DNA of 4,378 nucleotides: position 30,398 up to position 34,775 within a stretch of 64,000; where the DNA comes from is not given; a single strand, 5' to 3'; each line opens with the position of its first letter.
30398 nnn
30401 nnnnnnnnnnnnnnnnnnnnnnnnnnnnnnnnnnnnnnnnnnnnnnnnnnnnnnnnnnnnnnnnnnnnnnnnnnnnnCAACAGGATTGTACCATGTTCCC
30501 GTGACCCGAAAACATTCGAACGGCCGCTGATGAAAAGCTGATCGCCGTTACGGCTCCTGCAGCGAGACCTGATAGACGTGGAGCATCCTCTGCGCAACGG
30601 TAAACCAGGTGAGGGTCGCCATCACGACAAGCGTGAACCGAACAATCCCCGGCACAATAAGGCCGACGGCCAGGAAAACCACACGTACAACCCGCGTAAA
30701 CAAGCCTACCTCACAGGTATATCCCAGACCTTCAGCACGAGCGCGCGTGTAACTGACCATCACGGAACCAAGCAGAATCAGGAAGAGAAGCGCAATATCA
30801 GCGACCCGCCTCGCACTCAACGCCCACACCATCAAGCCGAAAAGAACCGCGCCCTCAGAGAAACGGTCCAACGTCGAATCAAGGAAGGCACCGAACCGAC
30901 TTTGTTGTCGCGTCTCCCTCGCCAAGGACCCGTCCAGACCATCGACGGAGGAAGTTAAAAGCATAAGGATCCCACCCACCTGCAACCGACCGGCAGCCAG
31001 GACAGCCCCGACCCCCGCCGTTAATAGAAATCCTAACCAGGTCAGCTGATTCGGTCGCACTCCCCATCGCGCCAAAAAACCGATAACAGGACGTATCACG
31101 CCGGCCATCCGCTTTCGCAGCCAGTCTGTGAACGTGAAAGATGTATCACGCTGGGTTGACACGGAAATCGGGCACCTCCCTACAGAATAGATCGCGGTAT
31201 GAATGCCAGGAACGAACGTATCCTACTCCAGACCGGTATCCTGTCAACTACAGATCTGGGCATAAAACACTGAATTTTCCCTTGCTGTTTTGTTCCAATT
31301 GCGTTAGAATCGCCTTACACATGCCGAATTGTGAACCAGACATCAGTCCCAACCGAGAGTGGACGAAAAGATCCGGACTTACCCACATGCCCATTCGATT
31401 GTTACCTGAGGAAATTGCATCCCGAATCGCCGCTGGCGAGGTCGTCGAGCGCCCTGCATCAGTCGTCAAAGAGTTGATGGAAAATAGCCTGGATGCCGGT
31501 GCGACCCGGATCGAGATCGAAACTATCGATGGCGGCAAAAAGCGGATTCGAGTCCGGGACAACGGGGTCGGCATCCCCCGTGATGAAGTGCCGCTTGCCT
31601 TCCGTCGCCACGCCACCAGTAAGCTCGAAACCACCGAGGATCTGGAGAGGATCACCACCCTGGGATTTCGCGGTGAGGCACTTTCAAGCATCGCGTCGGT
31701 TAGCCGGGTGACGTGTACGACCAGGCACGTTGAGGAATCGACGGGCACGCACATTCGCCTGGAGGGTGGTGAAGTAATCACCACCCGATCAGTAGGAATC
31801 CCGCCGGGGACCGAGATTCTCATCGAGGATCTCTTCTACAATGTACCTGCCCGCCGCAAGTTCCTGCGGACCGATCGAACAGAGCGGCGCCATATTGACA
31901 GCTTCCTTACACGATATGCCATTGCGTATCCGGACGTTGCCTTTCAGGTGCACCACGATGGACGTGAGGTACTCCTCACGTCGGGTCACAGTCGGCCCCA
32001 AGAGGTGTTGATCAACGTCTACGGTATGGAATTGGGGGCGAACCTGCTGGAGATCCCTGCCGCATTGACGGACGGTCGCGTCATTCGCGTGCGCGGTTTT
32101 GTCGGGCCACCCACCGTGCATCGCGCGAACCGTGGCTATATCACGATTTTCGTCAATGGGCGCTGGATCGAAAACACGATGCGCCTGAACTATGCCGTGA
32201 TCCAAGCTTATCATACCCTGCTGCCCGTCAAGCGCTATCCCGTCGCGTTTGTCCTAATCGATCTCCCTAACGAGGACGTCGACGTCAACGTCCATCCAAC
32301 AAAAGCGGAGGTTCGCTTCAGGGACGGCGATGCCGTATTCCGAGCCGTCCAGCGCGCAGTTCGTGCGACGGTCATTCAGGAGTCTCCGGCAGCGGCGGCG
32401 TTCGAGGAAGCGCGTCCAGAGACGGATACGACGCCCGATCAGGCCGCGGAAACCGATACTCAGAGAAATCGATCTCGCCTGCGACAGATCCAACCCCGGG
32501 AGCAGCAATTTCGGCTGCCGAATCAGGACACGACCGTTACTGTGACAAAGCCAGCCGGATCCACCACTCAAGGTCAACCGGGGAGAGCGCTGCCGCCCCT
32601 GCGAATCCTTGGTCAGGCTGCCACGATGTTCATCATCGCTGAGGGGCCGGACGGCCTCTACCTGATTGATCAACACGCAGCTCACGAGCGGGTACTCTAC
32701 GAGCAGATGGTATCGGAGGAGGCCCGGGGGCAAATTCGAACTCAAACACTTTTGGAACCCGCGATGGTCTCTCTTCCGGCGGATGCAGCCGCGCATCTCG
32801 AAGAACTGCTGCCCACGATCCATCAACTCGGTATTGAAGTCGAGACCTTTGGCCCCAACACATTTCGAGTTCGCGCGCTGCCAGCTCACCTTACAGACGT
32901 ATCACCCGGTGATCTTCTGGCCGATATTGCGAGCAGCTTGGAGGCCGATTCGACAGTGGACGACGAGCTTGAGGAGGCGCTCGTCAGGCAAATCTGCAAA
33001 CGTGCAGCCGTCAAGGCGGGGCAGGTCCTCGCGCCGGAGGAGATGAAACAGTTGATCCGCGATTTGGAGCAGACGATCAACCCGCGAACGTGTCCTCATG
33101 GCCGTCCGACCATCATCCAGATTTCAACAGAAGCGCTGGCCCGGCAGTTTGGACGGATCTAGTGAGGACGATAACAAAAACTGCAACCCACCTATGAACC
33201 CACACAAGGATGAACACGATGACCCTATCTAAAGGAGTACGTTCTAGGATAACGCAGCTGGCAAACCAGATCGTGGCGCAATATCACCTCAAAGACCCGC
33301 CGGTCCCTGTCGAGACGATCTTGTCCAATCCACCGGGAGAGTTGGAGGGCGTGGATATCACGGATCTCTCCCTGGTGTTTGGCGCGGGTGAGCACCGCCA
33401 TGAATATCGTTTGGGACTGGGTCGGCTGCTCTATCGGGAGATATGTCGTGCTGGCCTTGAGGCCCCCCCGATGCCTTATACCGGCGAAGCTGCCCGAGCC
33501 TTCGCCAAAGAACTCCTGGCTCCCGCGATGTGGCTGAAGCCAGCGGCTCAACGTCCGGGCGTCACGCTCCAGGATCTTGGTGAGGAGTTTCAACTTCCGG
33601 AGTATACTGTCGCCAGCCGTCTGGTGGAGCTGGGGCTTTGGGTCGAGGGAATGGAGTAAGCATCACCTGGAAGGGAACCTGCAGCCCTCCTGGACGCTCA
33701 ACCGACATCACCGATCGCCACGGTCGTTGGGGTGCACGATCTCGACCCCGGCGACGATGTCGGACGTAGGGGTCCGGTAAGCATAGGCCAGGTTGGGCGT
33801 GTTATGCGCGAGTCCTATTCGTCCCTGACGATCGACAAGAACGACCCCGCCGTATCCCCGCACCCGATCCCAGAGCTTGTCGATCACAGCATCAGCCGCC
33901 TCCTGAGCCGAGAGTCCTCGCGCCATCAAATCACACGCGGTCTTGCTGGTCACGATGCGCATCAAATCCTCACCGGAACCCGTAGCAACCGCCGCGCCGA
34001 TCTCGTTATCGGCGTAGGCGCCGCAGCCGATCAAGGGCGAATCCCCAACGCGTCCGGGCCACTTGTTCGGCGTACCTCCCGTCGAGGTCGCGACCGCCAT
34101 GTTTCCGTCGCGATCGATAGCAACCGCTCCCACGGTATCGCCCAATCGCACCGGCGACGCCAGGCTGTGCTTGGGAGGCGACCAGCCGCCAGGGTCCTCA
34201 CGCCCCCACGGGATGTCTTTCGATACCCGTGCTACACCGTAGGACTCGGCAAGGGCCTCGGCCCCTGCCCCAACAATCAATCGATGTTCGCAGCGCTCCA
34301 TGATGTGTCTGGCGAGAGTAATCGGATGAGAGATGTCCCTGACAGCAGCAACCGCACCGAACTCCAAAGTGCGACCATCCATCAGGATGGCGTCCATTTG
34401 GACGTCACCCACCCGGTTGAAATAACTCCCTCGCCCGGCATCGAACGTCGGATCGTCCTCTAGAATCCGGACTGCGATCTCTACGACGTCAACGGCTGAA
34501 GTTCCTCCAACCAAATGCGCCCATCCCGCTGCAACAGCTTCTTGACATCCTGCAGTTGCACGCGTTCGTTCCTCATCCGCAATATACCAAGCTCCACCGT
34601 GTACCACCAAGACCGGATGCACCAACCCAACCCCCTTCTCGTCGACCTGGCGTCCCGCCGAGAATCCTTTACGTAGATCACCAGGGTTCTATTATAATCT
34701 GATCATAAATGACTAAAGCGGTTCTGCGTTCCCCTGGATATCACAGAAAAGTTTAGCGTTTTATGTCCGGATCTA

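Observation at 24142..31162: Tandem giant GT-C-like membrane proteins with triple C-terminal beta-modules, coupled to a CDP-alcohol phosphatidyltransferase: candidate lipoglycan assembly system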

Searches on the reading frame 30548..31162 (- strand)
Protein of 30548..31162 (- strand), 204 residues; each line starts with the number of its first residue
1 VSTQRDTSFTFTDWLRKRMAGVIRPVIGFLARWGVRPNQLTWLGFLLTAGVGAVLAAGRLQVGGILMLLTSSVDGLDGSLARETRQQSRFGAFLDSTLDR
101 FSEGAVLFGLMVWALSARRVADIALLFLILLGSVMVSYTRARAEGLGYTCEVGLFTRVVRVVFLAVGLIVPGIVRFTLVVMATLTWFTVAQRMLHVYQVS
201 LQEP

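Call 6: search_protein_families(library=pfam, proteins=[window:30548-31162:-], max_evalue=0.1)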
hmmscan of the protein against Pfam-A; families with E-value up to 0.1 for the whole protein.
window:30548-31162:- (204 aa): 1 family
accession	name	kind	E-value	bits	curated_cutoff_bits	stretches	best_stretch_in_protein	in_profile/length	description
PF01066.26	CDP-OH_P_transf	-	2.4e-14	54.4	22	1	36-182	3-140/152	CDP-alcohol phosphatidyltransferase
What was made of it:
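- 30548..31162 (-): C: 204-aa CDP-alcohol phosphatidyltransferase of the phosphatidylinositol-phosphate synthase type. Pfam CDP-OH_P_transf, 2.4e-14 (call 6).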

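Call 7: search_protein_families(library=ncbifam, proteins=[window:30548-31162:-], max_evalue=0.1)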
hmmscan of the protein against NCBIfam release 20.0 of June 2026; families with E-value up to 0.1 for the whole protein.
window:30548-31162:- (204 aa): 11 families
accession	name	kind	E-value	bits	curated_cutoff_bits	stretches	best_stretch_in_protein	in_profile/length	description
NF040950.1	archin_ph_syn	equivalog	6.4e-46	156.6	180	1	15-198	4-189/191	archaetidylinositol phosphate synthase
NF045883.1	PIPSynth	equivalog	2.7e-38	131.7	170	1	15-198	3-194/197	phosphatidylinositol phosphate synthase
NF052561.1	PIPSynBT1523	equivalog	9.3e-33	113.9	350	1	12-178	2-178/232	hypothetical protein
NF041135.1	IPPtranDIPPsyn_Thcocales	equivalog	3.6e-20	72.3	580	1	35-146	250-359/419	bifunctional L-myo-inositol-1-phosphate cytidylyltransferase/CDP-L-myo-inositol myo-inositolphosphotransferase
TIGR00560.1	pgsA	equivalog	1.1e-07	32.6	109.1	1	61-155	34-124/183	CDP-diacylglycerol--glycerol-3-phosphate 3-phosphatidyltransferase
TIGR00473.1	pssA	equivalog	4.6e-06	26.8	107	1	54-114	12-73/153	CDP-diacylglycerol--serine O-phosphatidyltransferase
NF053678.1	ClpnSynClsA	equivalog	1.9e-05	24.9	240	1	65-136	34-101/180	cardiolipin synthase ClsA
TIGR04217.1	archae_ser_T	exception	0.0001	22.1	200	1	50-118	21-89/221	archaetidylserine synthase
NF008090.0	PRK10832.1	equivalog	0.00015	21.9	304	1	64-101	36-73/182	CDP-diacylglycerol--glycerol-3-phosphate 3-phosphatidyltransferase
NF038087.1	arch_ser_synth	exception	0.0003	20.5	240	1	54-132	22-106/216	archaetidylserine synthase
NF038086.1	anchor_synt_A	exception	0.0011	18.9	200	1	51-137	23-111/222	protein sorting system archaetidylserine synthase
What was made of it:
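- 30548..31162 (-): NCBIfam archaetidylinositol-P synthase 156.6 bits and PIP synthase 131.7 bits, against pgsA 32.6 bits (call 7).
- On Phosphatidylinositol-phosphate synthase (PgsA1/PIPS; archaeal AIPS): These are still far above pgsA (32.6) and pssA (26.8) (call 7).
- Closest known: Bacterial PIP synthases. Different: C scores below both equivalog cutoffs: 156.6 against 180, and 131.7 against 170 (call 7).
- Tried and rejected: C as a PgsA or PssA enzyme (JGI's annotation calls it PGP synthase) was rejected: 32.6 and 26.8 bits against 132-157 bits for the PIPS/AIPS models (call 7).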

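Call 21: search_solved_structures(query=window:30548-31162:-, max_evalue=0.01, show_alignments=3)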
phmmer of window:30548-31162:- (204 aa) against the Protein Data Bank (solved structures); distinct sequences matched with E-value up to 0.01: 7.
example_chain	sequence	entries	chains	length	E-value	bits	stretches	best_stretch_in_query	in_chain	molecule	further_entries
5d92_D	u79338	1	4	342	2.6e-22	82.9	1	12-197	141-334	AF2299 protein,Phosphatidylinositol synthase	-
5d91_A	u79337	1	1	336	1.8e-21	80.2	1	18-197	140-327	AF2299 protein,Phosphatidylinositol synthase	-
6h53_A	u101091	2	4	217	5.8e-18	68.7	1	16-170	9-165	CDP-diacylglycerol--inositol 3-phosphatidyltransferase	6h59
6h5a_A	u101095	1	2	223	6.3e-18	68.6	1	16-170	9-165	CDP-diacylglycerol--inositol 3-phosphatidyltransferase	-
6wm5_A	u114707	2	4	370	8.4e-15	58.4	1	16-171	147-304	AfCTD-Phosphatidylinositol-phosphate synthase (PIPS) fusion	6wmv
4o6m_A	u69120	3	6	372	2.5e-13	53.6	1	14-193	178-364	AF2299, a CDP-alcohol phosphotransferase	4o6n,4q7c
4mnd_A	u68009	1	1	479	3.1e-12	50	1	35-143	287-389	CTP L-myo-inositol-1-phosphate cytidylyltransferase/CDP-L-myo-inositol myo-inositolphospho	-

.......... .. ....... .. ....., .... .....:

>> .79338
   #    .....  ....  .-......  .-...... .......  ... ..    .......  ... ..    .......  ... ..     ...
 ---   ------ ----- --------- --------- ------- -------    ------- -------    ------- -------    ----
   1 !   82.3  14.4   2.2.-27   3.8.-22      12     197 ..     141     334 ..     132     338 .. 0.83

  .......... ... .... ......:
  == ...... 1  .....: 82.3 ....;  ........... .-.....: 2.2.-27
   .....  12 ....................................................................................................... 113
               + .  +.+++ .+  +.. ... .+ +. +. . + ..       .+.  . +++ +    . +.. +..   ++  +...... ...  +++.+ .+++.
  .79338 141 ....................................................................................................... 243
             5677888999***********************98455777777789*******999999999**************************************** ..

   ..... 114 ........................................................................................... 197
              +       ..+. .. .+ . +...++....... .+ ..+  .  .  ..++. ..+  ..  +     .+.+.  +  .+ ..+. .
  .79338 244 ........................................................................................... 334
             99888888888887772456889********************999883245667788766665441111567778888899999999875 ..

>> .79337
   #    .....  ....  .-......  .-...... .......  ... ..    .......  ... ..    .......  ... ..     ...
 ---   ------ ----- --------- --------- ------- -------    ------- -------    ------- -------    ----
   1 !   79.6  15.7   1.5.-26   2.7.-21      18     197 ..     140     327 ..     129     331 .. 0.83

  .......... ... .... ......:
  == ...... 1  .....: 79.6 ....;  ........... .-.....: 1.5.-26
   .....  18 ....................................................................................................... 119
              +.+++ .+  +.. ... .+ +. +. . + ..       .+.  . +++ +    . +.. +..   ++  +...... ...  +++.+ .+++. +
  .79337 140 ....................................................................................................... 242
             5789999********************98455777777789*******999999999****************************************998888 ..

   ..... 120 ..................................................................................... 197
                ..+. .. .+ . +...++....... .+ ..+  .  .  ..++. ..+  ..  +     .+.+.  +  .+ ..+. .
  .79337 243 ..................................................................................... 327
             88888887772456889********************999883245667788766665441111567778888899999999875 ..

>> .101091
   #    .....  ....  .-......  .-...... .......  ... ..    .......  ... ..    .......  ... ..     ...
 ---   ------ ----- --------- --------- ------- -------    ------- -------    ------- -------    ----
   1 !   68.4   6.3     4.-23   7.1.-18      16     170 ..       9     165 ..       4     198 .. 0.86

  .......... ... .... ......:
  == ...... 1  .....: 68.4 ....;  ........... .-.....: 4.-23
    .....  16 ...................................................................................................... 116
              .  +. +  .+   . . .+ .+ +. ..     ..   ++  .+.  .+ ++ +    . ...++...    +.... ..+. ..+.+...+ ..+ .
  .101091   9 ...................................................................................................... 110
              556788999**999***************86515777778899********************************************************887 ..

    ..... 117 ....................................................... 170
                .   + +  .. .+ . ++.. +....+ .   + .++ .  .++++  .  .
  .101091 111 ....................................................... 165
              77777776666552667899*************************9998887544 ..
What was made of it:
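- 30548..31162 (-): PDB matches: RsPIPS 5d92 at 2.6e-22 and Mtb PgsA1 6h53 at 5.8e-18 (call 21).
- On Phosphatidylinositol-phosphate synthase (PgsA1/PIPS; archaeal AIPS): R160 and R192 align to them in the HMMER alignments to 6h53 and 5d92 (call 21).
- Closest known: Bacterial PIP synthases. Different: Mt K135 is Arg here and Mt P153 is Val (call 21).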

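Call 22: find_homologous_proteins(query=window:30548-31162:-, max_evalue=0.00001)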
Query window:30548-31162:- (204 aa): 7834 proteins with E <= 0.00001 among 8000 candidates; the best 120 are listed.
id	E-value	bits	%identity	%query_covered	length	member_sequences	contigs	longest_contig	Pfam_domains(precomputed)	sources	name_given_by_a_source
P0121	4.4e-109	381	99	91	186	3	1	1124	PF01066.27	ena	-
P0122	2.5e-95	336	79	99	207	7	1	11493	PF01066.27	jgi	jgi:CDP-diacylglycerol---glycerol-3-phosphate 3-phosphatidyltransferase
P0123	1.1e-94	334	75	99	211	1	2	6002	PF01066.27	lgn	-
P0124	1.7e-93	330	78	98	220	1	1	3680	PF01066.27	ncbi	-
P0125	5.3e-90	318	78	95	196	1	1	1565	PF01066.27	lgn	-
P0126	5.8e-90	318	78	96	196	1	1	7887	PF01066.27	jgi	jgi:CDP-diacylglycerol--glycerol-3-phosphate 3-phosphatidyltransferase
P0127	8.8e-90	318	78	95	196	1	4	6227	PF01066.27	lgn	-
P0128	9.7e-90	318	78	96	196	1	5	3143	PF01066.27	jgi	jgi:CDP-diacylglycerol--glycerol-3-phosphate 3-phosphatidyltransferase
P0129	1.7e-89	317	77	96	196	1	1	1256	PF01066.27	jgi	jgi:CDP-diacylglycerol--glycerol-3-phosphate 3-phosphatidyltransferase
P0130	3.5e-71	257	81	77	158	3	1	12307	PF01066.27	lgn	-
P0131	4.0e-66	241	78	75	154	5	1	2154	PF01066.27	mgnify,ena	mgnify:FL=1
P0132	8.6e-66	239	64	96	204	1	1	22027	PF01066.27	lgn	-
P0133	5.1e-65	237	58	96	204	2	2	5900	PF01066.27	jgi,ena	-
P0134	1.2e-64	236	60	96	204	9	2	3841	PF01066.27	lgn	-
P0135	8.7e-64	233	58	96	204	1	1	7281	PF01066.27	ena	-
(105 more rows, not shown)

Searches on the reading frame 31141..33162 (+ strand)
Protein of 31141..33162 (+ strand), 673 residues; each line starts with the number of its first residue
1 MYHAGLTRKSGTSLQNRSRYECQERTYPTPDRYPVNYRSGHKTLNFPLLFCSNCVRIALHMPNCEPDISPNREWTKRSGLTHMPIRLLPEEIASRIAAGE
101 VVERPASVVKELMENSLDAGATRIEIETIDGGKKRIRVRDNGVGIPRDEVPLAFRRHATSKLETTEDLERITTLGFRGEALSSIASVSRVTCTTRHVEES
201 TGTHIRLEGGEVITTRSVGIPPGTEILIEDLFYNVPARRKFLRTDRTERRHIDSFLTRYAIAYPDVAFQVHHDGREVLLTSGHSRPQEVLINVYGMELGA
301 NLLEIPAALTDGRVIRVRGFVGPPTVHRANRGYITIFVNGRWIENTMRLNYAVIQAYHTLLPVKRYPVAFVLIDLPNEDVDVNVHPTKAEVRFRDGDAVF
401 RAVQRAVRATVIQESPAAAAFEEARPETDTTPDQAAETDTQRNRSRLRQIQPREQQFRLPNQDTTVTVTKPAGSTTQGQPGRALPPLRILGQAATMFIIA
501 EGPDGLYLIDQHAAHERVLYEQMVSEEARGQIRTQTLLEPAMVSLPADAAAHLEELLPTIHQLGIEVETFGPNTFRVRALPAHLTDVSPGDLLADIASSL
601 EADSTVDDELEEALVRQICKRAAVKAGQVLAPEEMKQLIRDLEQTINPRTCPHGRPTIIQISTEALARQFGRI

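Call 8: search_protein_families(library=pfam, proteins=[window:31141-33162:+], max_evalue=0.001)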
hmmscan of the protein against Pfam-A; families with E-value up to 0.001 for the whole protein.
window:31141-33162:+ (673 aa): 4 families
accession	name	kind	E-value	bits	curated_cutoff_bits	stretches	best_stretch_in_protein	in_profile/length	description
PF08676.16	MutL_C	-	3.6e-33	114.7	25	1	490-629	1-141/142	MutL C terminal dimerisation domain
PF01119.25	DNA_mis_repair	-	1.7e-31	108.7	26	1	292-409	3-116/119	DNA mismatch repair protein, C-terminal domain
PF13589.12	HATPase_c_3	-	1.9e-13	51.1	25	1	106-207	4-105/137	Histidine kinase-, DNA gyrase B-, and HSP90-like ATPase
PF02518.31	HATPase_c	-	1.8e-09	38.4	26.4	1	103-168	4-64/111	Histidine kinase-, DNA gyrase B-, and HSP90-like ATPase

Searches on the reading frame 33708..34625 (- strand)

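Call 8: search_protein_families(library=pfam, proteins=[window:33708-34625:-], max_evalue=0.001)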
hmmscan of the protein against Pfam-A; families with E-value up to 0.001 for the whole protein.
window:33708-34625:- (305 aa): 1 family
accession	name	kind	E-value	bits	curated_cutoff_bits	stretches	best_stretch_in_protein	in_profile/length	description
PF01112.23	Asparaginase_2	-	1.7e-88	297.2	27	1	4-286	1-300/309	Asparaginase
